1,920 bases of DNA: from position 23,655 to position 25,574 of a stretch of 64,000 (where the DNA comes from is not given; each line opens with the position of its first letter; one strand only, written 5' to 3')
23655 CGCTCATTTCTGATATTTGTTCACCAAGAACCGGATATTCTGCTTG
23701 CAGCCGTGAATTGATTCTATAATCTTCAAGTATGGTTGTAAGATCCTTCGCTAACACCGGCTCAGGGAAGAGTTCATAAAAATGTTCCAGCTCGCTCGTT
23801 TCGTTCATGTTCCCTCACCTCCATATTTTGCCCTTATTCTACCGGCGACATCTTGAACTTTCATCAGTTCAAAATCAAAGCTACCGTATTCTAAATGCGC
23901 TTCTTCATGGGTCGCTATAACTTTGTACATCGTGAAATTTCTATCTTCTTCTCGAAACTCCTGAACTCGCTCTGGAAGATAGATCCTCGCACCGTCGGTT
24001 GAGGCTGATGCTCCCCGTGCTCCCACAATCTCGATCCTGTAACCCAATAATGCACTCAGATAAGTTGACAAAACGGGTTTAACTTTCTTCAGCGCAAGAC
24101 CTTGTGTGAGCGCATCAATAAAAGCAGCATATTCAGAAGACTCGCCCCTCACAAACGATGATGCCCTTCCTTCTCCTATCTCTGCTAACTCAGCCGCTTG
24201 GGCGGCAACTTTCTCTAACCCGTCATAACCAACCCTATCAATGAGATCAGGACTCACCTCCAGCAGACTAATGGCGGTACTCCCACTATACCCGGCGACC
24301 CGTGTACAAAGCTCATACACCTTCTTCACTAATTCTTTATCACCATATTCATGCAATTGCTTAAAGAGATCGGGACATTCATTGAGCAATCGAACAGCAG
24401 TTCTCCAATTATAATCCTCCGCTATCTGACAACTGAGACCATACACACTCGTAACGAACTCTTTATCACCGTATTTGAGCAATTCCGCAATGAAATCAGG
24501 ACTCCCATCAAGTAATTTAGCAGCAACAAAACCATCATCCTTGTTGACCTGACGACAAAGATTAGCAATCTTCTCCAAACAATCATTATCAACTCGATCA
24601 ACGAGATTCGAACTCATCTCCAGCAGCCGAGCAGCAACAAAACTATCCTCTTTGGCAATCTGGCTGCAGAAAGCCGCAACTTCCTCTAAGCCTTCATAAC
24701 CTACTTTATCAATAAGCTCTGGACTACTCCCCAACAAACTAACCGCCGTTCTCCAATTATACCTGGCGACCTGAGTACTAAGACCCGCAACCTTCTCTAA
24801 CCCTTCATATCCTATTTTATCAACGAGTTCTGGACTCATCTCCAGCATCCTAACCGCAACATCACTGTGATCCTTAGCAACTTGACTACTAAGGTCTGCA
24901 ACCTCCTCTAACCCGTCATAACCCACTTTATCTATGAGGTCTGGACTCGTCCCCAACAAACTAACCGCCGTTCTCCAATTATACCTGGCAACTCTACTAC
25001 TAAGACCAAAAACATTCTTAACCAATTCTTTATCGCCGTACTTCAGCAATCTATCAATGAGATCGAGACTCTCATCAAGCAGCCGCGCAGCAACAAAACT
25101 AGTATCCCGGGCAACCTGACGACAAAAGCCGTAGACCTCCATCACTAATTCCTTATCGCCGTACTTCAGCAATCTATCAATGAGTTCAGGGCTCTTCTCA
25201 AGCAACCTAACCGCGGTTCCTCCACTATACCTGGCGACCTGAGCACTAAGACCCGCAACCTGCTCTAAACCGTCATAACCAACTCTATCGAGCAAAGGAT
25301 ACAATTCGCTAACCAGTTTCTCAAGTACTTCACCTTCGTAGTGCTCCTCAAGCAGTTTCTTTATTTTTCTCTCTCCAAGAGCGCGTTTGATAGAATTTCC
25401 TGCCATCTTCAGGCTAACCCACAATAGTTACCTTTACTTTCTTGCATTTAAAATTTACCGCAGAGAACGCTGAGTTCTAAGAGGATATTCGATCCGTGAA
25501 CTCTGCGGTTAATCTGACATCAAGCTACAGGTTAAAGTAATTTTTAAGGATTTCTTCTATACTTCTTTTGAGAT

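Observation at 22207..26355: Three-gene CbbQ-like AAA+ / helical-repeat HExxH protein / vWA module next to the mtr operon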

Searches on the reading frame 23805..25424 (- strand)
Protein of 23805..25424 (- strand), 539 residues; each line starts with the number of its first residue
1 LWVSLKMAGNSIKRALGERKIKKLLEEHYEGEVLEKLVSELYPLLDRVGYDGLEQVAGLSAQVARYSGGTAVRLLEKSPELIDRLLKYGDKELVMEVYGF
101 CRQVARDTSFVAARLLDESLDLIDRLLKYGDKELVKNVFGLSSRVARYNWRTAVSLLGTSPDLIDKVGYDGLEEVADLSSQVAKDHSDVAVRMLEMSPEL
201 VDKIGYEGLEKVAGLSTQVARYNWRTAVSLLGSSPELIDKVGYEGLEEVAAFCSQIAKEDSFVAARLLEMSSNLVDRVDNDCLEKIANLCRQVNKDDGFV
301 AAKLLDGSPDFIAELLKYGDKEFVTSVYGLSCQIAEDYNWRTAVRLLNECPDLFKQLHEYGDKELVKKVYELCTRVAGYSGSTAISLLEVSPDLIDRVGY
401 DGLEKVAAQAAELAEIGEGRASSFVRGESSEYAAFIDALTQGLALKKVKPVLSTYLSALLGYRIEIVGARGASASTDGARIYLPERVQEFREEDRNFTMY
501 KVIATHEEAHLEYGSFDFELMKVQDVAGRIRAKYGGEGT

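Call 6: search_protein_families(library=pfam, proteins=[window:23805-25424:-], max_evalue=0.1)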
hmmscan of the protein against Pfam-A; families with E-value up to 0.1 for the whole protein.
window:23805-25424:- (539 aa): 2 families
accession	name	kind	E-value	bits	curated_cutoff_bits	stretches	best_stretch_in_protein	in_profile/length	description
PF22472.1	Ago_N_2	-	1.9e-05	25.3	27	0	52-74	13-35/71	Argonaute, N-terminal domain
PF17843.6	MycE_N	-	0.04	15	27.3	0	304-329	76-101/111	MycE methyltransferase N-terminal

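Call 7: search_protein_families(library=ncbifam, proteins=[window:23805-25424:-], max_evalue=0.1)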
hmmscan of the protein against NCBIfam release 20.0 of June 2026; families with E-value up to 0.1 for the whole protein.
window:23805-25424:- (539 aa): 1 family
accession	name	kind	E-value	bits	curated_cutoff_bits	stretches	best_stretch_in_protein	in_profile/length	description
NF050083.1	Myco_VOC_HglS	equivalog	0.0013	17.7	600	0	175-220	167-212/436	2-oxoadipate dioxygenase/decarboxylase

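Call 10: find_homologous_proteins(query=window:23805-25424:-)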
Query window:23805-25424:- (539 aa): 53 proteins with E <= 0.001 among 8000 candidates.
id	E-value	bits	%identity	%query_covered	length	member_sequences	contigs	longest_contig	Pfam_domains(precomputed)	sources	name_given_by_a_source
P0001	0.0e+0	1114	87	99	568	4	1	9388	-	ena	-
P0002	0.0e+0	1045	80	100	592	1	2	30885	-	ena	-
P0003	7.3e-218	743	58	98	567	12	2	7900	-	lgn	-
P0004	1.9e-212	725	63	99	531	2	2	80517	-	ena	-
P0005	2.5e-207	708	57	98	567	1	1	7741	-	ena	-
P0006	3.8e-205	701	57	98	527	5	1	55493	-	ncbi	ncbi:MAG: hypothetical protein WBC40_00750 [Halobacteriota archaeon]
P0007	1.5e-204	699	62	99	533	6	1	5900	-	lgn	-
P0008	2.4e-201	688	55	98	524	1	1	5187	-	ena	-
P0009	4.4e-201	687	64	98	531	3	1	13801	-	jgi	jgi:hypothetical protein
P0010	2.0e-198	679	59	98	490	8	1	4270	-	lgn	-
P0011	1.9e-197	675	56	98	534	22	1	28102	-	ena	-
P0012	3.6e-196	671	53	98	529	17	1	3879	-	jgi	-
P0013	7.6e-196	670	61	99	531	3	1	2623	-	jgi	-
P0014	8.9e-195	667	62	98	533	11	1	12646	-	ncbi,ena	-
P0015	6.7e-194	664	56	97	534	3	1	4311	-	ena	-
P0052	2.1e-35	141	47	25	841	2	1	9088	PF00092.35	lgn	-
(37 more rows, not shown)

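Call 13: search_solved_structures(query=P0052, max_evalue=1, show_alignments=2)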
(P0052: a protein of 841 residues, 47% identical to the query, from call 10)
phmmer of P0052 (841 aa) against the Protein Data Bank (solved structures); distinct sequences matched with E-value up to 1: 6.
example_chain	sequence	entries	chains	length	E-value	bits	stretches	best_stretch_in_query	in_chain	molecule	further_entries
9qhd_G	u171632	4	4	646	4.8e-36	127.6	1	548-839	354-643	Nitric oxide reductase NorD protein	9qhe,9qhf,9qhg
9qh6_G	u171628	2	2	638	3e-30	108.4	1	549-818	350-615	von Willebrand factor, type A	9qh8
4in0_A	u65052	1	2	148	0.032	15.7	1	310-377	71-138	Thioredoxin-like protein 4B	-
1xbs_A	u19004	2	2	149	0.033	15.7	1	310-377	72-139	Dim1-like protein | Thioredoxin-like protein 4B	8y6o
3gix_A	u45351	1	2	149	0.033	15.7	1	310-377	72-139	Thioredoxin-like protein 4B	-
3a52_A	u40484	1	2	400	0.6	11.5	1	58-176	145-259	Cold-active alkaline phosphatase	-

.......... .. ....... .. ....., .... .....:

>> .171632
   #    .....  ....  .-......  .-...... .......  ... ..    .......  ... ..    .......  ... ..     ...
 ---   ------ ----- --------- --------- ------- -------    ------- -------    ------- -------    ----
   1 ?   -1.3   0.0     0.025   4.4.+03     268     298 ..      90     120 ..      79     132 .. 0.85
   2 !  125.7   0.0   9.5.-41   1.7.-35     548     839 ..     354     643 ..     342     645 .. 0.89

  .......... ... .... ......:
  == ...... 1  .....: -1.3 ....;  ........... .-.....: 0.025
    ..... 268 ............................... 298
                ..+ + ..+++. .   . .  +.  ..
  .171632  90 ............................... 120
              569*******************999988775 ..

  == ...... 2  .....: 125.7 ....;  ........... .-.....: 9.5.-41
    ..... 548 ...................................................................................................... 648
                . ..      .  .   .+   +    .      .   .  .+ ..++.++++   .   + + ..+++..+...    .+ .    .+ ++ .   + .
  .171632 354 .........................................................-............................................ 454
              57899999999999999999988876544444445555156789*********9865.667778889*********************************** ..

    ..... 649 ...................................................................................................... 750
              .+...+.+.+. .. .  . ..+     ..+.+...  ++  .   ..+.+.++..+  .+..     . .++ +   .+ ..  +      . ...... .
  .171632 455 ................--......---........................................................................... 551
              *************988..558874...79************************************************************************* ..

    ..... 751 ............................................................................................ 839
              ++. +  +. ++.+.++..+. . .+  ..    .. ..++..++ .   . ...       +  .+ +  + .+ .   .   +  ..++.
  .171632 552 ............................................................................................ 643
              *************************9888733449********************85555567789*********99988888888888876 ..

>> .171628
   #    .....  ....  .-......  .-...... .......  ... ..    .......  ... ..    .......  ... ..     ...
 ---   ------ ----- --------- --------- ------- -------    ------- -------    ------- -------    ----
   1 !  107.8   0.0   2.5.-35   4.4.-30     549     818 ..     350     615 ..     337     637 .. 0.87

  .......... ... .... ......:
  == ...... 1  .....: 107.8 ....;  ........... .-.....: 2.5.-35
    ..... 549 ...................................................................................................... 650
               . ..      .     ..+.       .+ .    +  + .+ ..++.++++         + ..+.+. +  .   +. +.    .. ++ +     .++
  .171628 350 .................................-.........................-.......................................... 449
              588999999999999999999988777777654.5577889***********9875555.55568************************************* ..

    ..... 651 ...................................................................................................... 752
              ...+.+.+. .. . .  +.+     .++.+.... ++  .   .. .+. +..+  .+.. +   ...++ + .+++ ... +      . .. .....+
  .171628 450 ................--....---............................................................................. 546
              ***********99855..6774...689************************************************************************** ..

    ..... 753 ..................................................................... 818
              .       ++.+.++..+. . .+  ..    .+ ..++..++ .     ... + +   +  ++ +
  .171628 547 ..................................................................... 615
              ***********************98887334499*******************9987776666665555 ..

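Call 21: find_encoding_contigs(protein=window:23805-25424:-, flank=10000, max_places=4)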
Protein window:23805-25424:- (539 aa): no gene with exactly this product is on record in the collection.

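Call 61: search_protein_families(library=padloc, proteins=[window:23805-25424:-], max_evalue=0.01)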
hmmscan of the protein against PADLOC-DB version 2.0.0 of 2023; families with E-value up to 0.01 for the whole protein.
window:23805-25424:- (539 aa): 0 families

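Call 75: predict_structure(alignment_id=A4)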
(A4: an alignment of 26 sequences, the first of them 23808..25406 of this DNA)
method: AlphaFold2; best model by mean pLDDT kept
length: 533 residues; sequences in the alignment: 26
mean_pLDDT: 81.7   pTM: 0.67
mean pLDDT of the five models: 81.7, 81.6, 80.7, 80.4, 56.5
residues with pLDDT >= 90: 208; 70-90: 223; 50-70: 53; < 50: 49
segments of 3 or more residues with pLDDT < 50: 483-492, 494-525, 527-533
pLDDT, mean of each block of 10 residues (from residue 1): 76 88 86 88 88 85 84 87 89 90 87 90 91 93 92 91 92 91 92 90 93 90 93 91 92 91 88 91 93 92 92 89 92 89 87 83 90 89 85 83 90 87 76 61 64 63 60 62 44 48 40 40 47 39
secondary structure, 60 per line:
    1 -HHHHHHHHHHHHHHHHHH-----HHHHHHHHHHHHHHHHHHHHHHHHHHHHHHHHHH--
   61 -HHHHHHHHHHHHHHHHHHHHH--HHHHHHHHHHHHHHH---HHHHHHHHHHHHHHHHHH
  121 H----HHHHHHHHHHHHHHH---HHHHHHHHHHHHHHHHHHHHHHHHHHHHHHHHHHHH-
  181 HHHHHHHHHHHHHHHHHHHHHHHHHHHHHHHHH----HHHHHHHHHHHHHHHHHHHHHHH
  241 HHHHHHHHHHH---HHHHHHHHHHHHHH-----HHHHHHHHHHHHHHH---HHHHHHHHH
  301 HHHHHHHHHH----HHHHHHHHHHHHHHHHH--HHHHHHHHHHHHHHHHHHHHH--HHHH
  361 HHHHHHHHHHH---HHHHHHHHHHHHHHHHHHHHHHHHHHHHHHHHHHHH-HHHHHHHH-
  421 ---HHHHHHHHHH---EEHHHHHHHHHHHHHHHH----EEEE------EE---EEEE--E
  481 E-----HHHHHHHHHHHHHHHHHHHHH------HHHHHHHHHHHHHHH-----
elements in order: H2-19 H25-58 H62-82 H85-99 H103-121 H126-140 H144-179 H181-213 H218-251 H255-268 H274-288 H292-310 H315-331 H334-354 H357-371 H375-410 H412-419 H424-433 H439-454 E459-462 E474-477 H487-507 H514-528

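Call 81: fold_search(model_id=the predicted structure, library=pdb)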
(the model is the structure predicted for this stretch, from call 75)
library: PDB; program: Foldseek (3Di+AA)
matches with E <= 10: 49; with E <= 0.001: 1
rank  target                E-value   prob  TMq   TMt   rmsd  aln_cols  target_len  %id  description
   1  8ugc_A                5.6e-04  0.91  0.11  0.13  24.0       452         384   13  FD15: Flat repeat helix-turn-helix-turn protein (released 2023-12-27)
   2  5cwo_A                6.7e-02  0.41  0.11  0.17  16.2       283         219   14  Crystal structure of de novo designed helical repeat protein DHR76 (released 2015-12-16)
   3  8erw_B                1.2e-01  0.87  0.19  0.29  12.5       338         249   18  Precisely patterned nanofibers made from extendable protein multiplexes (released 2023-08-23)
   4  7udl_A                1.5e-01  0.47  0.14  0.21  17.0       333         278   15  Crystal structure of designed helical repeat protein RPB_PLP1_R6 bound to PLPx6 peptide (released 2023-03-22)
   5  7udn_A                1.6e-01  0.13  0.08  0.11  27.9       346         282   14  Crystal structure of designed helical repeat protein RPB_PLP1_R6 in alternative conformation 2 (released 2023-03-22)
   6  7upp_B                1.8e-01  0.75  0.18  0.26  18.1       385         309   16  Crystal structure of designed heterotrimeric assembly DHT03_2arm_A21/B21/C long (released 2022-12-14)
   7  5cwi                  1.9e-01  0.20  0.08  0.14  18.3       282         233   11  Crystal structure of de novo designed helical repeat protein DHR18 (released 2015-12-16)
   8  7udm_B                6.4e-01  0.08  0.07  0.11  28.7       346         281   13  Crystal structure of designed helical repeat protein RPB_PLP1_R6 in alternative conformation 1 (with peptide) (released 2023-03-22)
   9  7udn_B                6.4e-01  0.08  0.07  0.12  30.8       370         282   14  Crystal structure of designed helical repeat protein RPB_PLP1_R6 in alternative conformation 2 (released 2023-03-22)
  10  9q8u                  7.2e-01  0.08  0.11  0.10  26.3       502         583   11  Complex of Caprine Serum Albumin with Cefaclor (released 2026-02-04)
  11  5cwp                  7.5e-01  0.11  0.10  0.16  18.0       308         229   13  Crystal structure of de novo designed helical repeat protein DHR79 (released 2015-12-16)
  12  8fbi                  7.8e-01  0.41  0.17  0.27  18.5       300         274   16  Improving the secretion of designed protein assemblies through negative design of cryptic transmembrane domains (released 2023-03-22)
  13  5cwf_A                1.6e+00  0.18  0.11  0.23  15.6       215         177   13  Crystal structure of de novo designed helical repeat protein DHR8 (released 2015-12-16)
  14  8glt_0                1.6e+00  0.18  0.19  0.24  18.6       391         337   13  Backbone model of de novo-designed chlorophyll-binding nanocage O32-15 (released 2024-03-27)
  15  6xss_A                1.7e+00  0.12  0.13  0.20  14.9       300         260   14  CryoEM structure of designed helical fusion protein C4_nat_HFuse-7900 (released 2020-12-23)
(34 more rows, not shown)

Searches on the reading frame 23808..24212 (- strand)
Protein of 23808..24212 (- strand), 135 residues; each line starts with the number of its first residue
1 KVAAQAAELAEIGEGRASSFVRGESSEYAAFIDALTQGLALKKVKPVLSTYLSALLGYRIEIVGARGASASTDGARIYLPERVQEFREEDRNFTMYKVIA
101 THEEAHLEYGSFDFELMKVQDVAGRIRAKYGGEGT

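Call 25: search_protein_representatives(protein=window:23808-24212:-)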
Query: 135 residues. Proteins with E-value up to 0.001 (for the whole library): 320; up to 1e-10: 61; up to 1e-30: 16. The best 150 are listed.
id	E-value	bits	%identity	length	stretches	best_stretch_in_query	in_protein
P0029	6.4e-48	177.8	71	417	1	1-130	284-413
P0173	8.8e-47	174.2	68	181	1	1-132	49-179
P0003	1.9e-46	173.1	68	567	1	2-131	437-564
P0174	7.9e-39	148.5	56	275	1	1-133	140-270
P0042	6.0e-37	142.4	57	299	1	3-132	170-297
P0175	4.7e-36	139.5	51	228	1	1-134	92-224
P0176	4.5e-35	136.4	56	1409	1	2-132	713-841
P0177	2.1e-33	131.0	49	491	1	5-132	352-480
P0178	3.4e-33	130.3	54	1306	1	6-131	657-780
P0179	4.3e-33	130.0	52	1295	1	3-134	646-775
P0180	1.1e-32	128.7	52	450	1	3-132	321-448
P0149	1.4e-32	128.3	52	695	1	2-133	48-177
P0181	1.4e-31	125.1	51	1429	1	2-133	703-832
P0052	2.4e-31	124.4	50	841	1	1-131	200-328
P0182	3.8e-31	123.7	52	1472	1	10-131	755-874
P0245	2.7e-09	53.2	35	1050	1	17-117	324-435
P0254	8.9e-09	51.5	34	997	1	18-130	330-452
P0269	3.4e-08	49.6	40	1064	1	20-120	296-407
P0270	3.5e-08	49.6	53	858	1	70-120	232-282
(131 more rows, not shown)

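Call 84: search_protein_families(library=pfam, proteins=[P0245, P0254, P0269, P0270, P0176], max_evalue=0.01)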
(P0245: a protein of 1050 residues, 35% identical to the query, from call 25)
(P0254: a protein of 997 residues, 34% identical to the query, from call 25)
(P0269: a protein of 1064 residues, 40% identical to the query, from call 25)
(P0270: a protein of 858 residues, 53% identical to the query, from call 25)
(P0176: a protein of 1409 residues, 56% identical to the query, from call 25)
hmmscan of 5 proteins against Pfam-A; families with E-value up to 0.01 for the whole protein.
P0245 (1050 aa): 2 families
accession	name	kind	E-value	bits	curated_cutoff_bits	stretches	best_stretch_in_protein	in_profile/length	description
PF00092.34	VWA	-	0.00072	20.3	23.8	1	884-1015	22-140/174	von Willebrand factor type A domain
PF05762.20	VWA_CoxE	-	0.0021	17.9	26.4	0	773-836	10-70/222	VWA domain containing CoxE-like protein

P0254 (997 aa): 4 families
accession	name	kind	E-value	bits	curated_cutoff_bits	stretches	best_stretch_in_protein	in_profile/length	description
PF00092.34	VWA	-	4e-09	37.4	23.8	1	809-969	2-150/174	von Willebrand factor type A domain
PF13519.12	VWA_2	-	0.00033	21.7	27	1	809-923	1-106/107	von Willebrand factor type A domain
PF11775.14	CobT_C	-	0.0012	18.9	21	0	889-931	111-153/220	Cobalamin biosynthesis protein CobT VWA domain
PF25034.1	Spectrin_SYNE1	-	0.009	16.1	35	0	64-114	98-146/188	Nesprin-1, spectrin repeats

P0269 (1064 aa): 1 family
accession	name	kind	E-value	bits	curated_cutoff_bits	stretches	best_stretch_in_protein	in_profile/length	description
PF00092.34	VWA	-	1.9e-07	31.9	23.8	1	897-1041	21-155/174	von Willebrand factor type A domain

P0270 (858 aa): 0 families

P0176 (1409 aa): 4 families
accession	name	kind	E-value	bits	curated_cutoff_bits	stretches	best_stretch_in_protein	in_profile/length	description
PF00092.34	VWA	-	2.7e-13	51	23.8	1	1228-1385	2-154/174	von Willebrand factor type A domain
PF13519.12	VWA_2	-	1e-06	29.8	27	1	1228-1336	1-107/107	von Willebrand factor type A domain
PF11775.14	CobT_C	-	1.6e-06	28.3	21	1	1305-1374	115-189/220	Cobalamin biosynthesis protein CobT VWA domain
PF13768.12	VWA_3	-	5.4e-05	23.7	27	1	1227-1368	2-133/155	von Willebrand factor type A domain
